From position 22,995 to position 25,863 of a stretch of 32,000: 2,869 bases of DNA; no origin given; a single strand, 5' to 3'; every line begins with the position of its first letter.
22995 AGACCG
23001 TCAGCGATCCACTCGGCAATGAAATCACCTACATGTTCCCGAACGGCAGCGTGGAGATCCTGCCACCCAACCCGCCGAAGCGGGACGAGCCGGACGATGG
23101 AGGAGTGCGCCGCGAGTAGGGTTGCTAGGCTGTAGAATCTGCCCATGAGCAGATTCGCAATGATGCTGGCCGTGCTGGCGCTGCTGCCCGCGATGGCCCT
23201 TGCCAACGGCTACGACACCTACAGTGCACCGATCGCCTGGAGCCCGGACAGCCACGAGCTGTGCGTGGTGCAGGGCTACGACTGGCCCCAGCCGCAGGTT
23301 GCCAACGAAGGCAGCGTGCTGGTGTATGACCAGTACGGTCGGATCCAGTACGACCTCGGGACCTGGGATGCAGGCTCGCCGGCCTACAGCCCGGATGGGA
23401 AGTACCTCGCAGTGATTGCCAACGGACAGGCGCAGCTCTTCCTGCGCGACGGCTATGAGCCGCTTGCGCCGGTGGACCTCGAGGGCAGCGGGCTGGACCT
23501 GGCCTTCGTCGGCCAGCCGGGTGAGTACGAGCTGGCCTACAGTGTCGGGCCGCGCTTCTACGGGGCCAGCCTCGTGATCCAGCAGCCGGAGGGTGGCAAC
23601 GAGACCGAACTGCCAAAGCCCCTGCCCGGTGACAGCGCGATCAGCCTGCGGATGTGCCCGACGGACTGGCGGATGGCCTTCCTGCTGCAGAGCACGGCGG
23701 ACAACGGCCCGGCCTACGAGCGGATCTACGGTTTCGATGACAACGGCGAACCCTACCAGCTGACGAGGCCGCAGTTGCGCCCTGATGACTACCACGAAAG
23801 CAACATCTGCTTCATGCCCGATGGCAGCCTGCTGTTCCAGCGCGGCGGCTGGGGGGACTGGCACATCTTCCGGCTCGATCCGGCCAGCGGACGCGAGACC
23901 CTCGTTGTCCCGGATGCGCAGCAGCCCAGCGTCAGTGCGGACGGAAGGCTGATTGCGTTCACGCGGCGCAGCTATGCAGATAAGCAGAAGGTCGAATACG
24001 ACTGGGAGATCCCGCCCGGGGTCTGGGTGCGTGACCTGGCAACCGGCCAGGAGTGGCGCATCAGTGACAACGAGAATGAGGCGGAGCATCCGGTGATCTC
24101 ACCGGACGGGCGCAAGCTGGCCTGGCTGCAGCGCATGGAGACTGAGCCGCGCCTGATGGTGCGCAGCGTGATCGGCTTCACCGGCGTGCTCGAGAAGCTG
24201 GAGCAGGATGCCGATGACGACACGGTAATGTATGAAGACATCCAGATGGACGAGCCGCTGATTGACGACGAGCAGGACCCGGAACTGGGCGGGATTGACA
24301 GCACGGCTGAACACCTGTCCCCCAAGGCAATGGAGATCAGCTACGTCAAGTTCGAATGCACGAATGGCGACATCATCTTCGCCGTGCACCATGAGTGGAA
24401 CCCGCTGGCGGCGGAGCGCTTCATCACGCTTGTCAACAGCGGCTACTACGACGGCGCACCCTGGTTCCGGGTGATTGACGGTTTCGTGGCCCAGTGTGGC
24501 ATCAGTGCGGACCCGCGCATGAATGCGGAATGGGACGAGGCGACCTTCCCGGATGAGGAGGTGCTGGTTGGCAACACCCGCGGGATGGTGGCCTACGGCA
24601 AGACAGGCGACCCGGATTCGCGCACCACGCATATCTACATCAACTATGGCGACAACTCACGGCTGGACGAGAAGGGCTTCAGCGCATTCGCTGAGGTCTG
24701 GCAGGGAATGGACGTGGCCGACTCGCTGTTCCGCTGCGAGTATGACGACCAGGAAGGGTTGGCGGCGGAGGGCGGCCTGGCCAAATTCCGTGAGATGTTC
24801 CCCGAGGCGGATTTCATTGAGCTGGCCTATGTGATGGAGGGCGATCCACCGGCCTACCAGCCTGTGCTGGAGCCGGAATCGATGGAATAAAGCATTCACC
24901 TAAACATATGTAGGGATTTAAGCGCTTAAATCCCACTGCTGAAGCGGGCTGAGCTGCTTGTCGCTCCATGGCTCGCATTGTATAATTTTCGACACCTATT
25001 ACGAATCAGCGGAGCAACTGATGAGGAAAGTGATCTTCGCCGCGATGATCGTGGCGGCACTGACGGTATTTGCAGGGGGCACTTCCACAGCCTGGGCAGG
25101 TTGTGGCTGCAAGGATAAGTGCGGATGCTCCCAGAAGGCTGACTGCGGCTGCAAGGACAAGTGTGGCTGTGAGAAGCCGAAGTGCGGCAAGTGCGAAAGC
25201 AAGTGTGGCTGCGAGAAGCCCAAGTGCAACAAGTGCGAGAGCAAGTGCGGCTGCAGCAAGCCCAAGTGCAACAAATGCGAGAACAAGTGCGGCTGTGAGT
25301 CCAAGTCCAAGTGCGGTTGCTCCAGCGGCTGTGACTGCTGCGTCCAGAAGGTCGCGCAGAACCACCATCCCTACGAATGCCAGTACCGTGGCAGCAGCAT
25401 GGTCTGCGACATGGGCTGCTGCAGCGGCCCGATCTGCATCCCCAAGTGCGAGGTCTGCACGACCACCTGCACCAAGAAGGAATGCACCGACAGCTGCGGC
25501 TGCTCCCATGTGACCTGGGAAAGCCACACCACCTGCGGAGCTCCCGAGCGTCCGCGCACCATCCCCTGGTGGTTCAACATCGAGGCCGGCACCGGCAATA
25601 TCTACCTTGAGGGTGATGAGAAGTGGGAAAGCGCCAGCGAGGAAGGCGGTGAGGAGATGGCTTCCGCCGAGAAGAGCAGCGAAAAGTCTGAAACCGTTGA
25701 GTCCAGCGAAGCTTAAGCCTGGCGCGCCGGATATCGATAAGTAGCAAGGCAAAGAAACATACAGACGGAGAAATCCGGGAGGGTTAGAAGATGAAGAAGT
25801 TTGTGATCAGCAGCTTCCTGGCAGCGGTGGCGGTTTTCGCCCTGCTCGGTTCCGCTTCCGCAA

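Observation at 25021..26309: Two adjacent signal-peptide proteins made of KCGC repeats: exported metallothionein-like proteins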

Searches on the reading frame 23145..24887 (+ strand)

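Call 8: search_protein_families(library=pfam, proteins=[window:23145-24887:+], max_evalue=1)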
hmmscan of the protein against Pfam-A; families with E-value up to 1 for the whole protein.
window:23145-24887:+ (581 aa): 5 families
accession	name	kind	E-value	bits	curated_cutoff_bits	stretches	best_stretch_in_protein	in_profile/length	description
PF00160.26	Pro_isomerase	-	1.7e-23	84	21.7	1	400-537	1-146/159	Cyclophilin type peptidyl-prolyl cis-trans isomerase/CLD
PF07676.18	PD40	-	9.7e-12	45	20.9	3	76-93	11-28/38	WD40-like Beta Propeller Repeat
PF16060.10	DUF4802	-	0.1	13.2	27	1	521-554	26-58/64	Domain of unknown function (DUF4802)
PF08662.17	eIF2A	-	0.14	12.4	20.5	1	30-90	65-117/194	Eukaryotic translation initiation factor eIF2A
PF00930.27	DPPIV_N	-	0.19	10.9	22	0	288-328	20-60/354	Dipeptidyl peptidase IV (DPP IV) N-terminal region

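Call 9: search_protein_families(library=ncbifam, proteins=[window:23145-24887:+], max_evalue=1)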
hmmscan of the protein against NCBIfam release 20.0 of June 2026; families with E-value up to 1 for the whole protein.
window:23145-24887:+ (581 aa): 6 families
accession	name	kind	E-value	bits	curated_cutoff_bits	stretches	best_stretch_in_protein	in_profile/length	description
NF008151.0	PRK10903.1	equivalog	6.8e-18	64.8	308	1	394-530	21-164/190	peptidylprolyl isomerase A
NF008057.0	PRK10791.1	equivalog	6.6e-16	58.5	297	1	401-528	2-136/164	peptidylprolyl isomerase B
TIGR02800.1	propeller_TolB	equivalog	1.2e-08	34.3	343.15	2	293-339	305-351/418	Tol-Pal system beta propeller repeat protein TolB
NF033523.0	lasso_peptidase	equivalog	0.00032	19.6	400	1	40-93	52-107/638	Atxe2 family lasso peptide isopeptidase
NF053518.1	DipepPtdsDpp5Prph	equivalog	0.00047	18.8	900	1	258-329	197-266/655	dipeptidyl-peptidase Dpp5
NF002183.0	PRK01029.1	equivalog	0.017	14.2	405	1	219-327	284-387/429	Tol-Pal system protein TolB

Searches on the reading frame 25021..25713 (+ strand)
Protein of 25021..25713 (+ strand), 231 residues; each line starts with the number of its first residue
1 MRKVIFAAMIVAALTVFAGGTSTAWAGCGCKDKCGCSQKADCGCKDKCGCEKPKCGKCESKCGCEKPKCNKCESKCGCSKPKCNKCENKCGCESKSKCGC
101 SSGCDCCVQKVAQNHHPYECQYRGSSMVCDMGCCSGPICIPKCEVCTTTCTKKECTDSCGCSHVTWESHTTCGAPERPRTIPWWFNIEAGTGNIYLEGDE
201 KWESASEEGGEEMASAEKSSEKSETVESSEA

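Call 8: search_protein_families(library=pfam, proteins=[window:25021-25713:+], max_evalue=1)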
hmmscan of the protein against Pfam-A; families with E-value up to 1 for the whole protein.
window:25021-25713:+ (231 aa): 1 family
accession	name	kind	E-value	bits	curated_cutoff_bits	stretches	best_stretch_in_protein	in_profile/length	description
PF08139.17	LPAM_1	-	0.27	12.2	20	0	1-15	1-15/18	Prokaryotic membrane lipoprotein lipid attachment site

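Call 9: search_protein_families(library=ncbifam, proteins=[window:25021-25713:+], max_evalue=1)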
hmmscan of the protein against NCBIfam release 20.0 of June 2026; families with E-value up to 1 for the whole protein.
window:25021-25713:+ (231 aa): 1 family
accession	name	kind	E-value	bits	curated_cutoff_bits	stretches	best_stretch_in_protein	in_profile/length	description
NF033802.1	AimP_fam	subfamily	0.17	12.1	35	1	1-21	1-22/43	lysogeny pheromone AimP family peptide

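Call 11: find_homologous_proteins(query=window:25021-25713:+, max_evalue=0.01)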
Query window:25021-25713:+ (231 aa): 16 proteins with E <= 0.01 among 259 candidates.
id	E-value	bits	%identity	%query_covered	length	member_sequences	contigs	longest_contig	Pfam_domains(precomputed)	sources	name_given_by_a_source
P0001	2.5e-150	517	100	100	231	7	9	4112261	-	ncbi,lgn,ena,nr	ncbi:MAG: hypothetical protein H7A35_04975 [Planctomycetales bacterium]|nr:hypothetical protein [bac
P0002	2.2e-112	393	74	100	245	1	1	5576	-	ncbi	-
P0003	8.4e-88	312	72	100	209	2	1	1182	-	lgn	-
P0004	6.7e-72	260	62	97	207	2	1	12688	-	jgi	jgi:hypothetical protein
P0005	2.4e-32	130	42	97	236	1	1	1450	-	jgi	jgi:hypothetical protein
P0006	3.2e-27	114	43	94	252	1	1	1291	-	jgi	jgi:hypothetical protein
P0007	3.6e-24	104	42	85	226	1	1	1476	-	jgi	jgi:hypothetical protein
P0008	6.0e-21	93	42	85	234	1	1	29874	-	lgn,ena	-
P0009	3.1e-20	91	44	87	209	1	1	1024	-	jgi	jgi:hypothetical protein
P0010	1.5e-19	88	41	91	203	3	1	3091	-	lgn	-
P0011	1.8e-18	85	42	90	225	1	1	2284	-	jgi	jgi:hypothetical protein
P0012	2.7e-16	78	39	100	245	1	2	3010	-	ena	-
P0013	2.9e-11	61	38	88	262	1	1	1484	-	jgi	jgi:hypothetical protein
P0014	1.5e-8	52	53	43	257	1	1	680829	-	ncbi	ncbi:MAG: hypothetical protein R3F46_07995 [bacterium]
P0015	9.5e-6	43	63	35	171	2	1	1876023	-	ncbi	ncbi:MAG: hypothetical protein R3F46_00815 [bacterium]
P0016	5.1e-3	34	47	44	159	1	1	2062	-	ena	-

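Call 15: find_encoding_contigs(protein=P0004, flank=8000, max_places=3)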
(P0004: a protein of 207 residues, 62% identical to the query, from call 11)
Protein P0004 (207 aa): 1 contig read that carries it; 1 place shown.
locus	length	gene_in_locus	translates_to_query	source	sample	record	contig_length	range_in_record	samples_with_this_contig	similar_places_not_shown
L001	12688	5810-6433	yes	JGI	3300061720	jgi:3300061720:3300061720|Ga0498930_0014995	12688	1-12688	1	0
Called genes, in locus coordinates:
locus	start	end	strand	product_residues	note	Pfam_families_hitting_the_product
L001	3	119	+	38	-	?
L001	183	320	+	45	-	-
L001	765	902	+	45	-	-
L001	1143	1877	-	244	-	-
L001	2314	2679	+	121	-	-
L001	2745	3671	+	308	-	-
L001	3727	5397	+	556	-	PF07676:PD40 (faint), PF26549:Tricorn_N (weak), PF00160:Pro_isomerase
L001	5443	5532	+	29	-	-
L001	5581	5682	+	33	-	-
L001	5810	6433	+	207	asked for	-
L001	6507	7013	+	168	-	-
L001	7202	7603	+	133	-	PF14229:DUF4332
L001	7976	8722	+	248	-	-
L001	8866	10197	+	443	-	PF03349:Toluene_X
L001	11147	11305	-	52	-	-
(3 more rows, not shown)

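Call 16: find_encoding_contigs(protein=P0008, flank=8000, max_places=3)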
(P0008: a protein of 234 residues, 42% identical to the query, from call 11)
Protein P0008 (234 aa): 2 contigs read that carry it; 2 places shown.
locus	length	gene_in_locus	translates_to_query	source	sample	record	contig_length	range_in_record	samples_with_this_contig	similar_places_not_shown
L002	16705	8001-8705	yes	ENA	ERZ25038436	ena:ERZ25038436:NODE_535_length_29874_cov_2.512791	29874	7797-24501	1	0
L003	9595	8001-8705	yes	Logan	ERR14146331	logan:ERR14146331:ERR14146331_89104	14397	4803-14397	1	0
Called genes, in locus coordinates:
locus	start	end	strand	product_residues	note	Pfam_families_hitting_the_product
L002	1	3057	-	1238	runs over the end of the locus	PF06739:SBBP (faint), PF22352:K319L-like_PKD (faint), PF18911:PKD_4 (weak), PF22904:NOMO1-like_2nd (weak), PF00801:PKD, PF18911:PKD_4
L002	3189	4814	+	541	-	PF00009:GTP_EFTU, PF01926:MMR_HSR1, PF02421:FeoB_N, PF01926:MMR_HSR1, PF02421:FeoB_N, PF04548:AIG1 (weak), PF00009:GTP_EFTU, PF14714:KH_dom-like, +3 more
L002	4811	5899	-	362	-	PF04187:Cofac_haem_bdg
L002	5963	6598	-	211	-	PF02527:GidB, PF13847:Methyltransf_31 (weak), PF13649:Methyltransf_25 (faint)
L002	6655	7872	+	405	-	PF01841:Transglut_core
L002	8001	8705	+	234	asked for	-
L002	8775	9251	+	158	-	-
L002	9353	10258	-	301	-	-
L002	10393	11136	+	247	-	-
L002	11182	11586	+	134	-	-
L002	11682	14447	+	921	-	PF00989:PAS, PF13426:PAS_9, PF08447:PAS_3, PF13426:PAS_9 (weak), PF08447:PAS_3, PF00512:HisKA, PF02518:HATPase_c, PF00072:Response_reg, +3 more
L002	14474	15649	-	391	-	PF22807:TrAA12, PF23500:DUF7133, PF07995:GSDH, PF22807:TrAA12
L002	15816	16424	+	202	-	PF00081:Sod_Fe_N, PF02777:Sod_Fe_C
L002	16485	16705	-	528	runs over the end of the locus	PF01409:tRNA-synt_2d, PF17759:tRNA_synthFbeta, PF00152:tRNA-synt_2 (faint)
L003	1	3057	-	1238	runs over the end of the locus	PF06739:SBBP (faint), PF22352:K319L-like_PKD (faint), PF18911:PKD_4 (weak), PF22904:NOMO1-like_2nd (weak), PF00801:PKD, PF18911:PKD_4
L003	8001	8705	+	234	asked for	-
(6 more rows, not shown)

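Call 27: find_encoding_contigs(protein=P0015, flank=8000, max_places=2)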
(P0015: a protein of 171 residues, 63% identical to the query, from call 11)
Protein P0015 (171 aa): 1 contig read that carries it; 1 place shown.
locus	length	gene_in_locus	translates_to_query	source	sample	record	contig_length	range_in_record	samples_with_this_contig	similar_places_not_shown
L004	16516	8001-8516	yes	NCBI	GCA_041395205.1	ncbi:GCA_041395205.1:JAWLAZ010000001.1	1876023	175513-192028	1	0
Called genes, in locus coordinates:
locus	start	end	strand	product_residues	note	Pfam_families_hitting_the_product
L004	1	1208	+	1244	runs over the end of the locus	PF21027:Sde0182_C (faint), PF00801:PKD (weak), PF18911:PKD_4, PF08329:ChitinaseA_N (faint), PF22352:K319L-like_PKD (faint), PF00801:PKD, PF18911:PKD_4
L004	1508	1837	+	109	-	-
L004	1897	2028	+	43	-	-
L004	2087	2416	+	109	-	-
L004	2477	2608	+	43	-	-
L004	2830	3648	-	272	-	-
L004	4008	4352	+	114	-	-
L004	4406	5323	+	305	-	-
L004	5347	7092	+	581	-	PF07676:PD40 (faint), PF26549:Tricorn_N (faint), PF00160:Pro_isomerase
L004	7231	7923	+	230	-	-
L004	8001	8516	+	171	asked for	-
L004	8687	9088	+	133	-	PF14229:DUF4332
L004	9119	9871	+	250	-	-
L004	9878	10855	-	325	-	PF02861:Clp_N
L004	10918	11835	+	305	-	PF00892:EamA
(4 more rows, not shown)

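Call 29: find_encoding_contigs(protein=P0014, flank=8000, max_places=2)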
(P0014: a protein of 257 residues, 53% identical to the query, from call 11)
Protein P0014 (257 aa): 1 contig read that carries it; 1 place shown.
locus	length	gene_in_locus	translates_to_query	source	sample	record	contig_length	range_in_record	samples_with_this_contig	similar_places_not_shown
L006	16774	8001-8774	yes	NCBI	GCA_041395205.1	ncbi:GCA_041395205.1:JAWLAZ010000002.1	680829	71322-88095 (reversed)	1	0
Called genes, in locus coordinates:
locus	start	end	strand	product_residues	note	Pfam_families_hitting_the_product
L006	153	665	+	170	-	-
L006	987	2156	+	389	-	PF09992:NAGPA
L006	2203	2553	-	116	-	-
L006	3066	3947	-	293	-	PF02739:5_3_exonuc_N, PF01367:5_3_exonuc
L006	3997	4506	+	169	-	PF01327:Pep_deformylase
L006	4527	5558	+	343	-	PF01078:Mg_chelatase (faint), PF05496:RuvB_N, PF00004:AAA, PF07728:AAA_5 (weak), PF17864:AAA_lid_4, PF05491:WHD_RuvB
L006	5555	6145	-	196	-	-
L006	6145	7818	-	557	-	-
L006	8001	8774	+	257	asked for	-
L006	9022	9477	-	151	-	-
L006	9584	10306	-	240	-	PF01694:Rhomboid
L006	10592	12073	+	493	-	-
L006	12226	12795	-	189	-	-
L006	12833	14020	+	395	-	PF25919:BSH_CusB (faint), PF25917:BSH_RND, PF25881:HH_YBHG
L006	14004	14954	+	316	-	PF00005:ABC_tran, PF13304:AAA_21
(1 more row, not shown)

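Call 33: predict_structure(alignment_id=A1)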
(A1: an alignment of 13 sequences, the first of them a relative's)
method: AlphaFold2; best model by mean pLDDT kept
length: 231 residues; sequences in the alignment: 13
mean_pLDDT: 42.5   pTM: 0.22
mean pLDDT of the five models: 42.5, 38.7, 38.5, 38.1, 37.2
residues with pLDDT >= 90: 0; 70-90: 1; 50-70: 56; < 50: 174
segments of 3 or more residues with pLDDT < 50: 18-142, 186-231
pLDDT, mean of each block of 10 residues (from residue 1): 60 53 39 33 33 33 33 34 33 33 32 37 37 37 54 62 58 60 50 46 42 39 38 32
secondary structure, 60 per line:
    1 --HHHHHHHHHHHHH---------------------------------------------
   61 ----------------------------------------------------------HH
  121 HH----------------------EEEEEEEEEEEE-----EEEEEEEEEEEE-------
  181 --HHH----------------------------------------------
elements in order: H3-15 H119-122 E145-156 E162-173

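Call 46: search_protein_families(library=pfam, proteins=[P0014], max_evalue=10)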
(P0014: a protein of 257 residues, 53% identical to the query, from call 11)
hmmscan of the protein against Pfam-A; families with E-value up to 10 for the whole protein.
P0014 (257 aa): 0 families

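Call 62: find_encoding_contigs(protein=P0016, flank=4000, max_places=2)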
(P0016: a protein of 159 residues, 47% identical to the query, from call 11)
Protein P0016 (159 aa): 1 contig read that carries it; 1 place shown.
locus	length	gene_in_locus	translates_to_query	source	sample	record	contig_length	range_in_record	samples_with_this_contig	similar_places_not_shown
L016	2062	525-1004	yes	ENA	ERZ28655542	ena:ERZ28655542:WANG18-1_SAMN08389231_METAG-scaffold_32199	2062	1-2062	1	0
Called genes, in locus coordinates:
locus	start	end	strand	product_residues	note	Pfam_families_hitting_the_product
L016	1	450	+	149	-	?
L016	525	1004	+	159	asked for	-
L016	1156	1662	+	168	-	-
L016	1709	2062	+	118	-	?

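Call 67: find_encoding_contigs(protein=P0001, flank=3000, max_places=4)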
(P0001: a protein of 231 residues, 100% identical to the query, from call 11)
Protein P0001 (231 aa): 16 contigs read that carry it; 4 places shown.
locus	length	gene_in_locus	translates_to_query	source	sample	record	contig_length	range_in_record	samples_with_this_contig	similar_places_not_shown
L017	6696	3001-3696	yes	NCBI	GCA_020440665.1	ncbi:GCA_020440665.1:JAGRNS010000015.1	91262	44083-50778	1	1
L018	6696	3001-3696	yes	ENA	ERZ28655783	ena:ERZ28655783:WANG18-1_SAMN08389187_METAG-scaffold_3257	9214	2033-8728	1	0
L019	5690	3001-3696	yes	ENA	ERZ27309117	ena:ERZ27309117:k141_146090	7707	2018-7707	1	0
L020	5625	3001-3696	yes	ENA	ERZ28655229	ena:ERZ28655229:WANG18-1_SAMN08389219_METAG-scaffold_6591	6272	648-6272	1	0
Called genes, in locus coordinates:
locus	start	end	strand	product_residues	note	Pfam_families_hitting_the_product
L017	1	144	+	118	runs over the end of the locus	-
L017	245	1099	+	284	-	-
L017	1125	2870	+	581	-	PF07676:PD40 (faint), PF26549:Tricorn_N (weak), PF00160:Pro_isomerase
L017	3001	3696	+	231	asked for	-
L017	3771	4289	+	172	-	-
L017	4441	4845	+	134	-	PF14520:HHH_5 (faint), PF14229:DUF4332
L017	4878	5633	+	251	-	-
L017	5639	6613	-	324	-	PF02861:Clp_N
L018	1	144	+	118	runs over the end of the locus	-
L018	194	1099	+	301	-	-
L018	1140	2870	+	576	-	PF07676:PD40 (faint), PF26549:Tricorn_N (weak), PF00160:Pro_isomerase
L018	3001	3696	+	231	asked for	-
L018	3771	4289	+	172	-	-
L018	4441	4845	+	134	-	PF14520:HHH_5 (faint), PF14229:DUF4332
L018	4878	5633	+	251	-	-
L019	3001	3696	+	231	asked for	-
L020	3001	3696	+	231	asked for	-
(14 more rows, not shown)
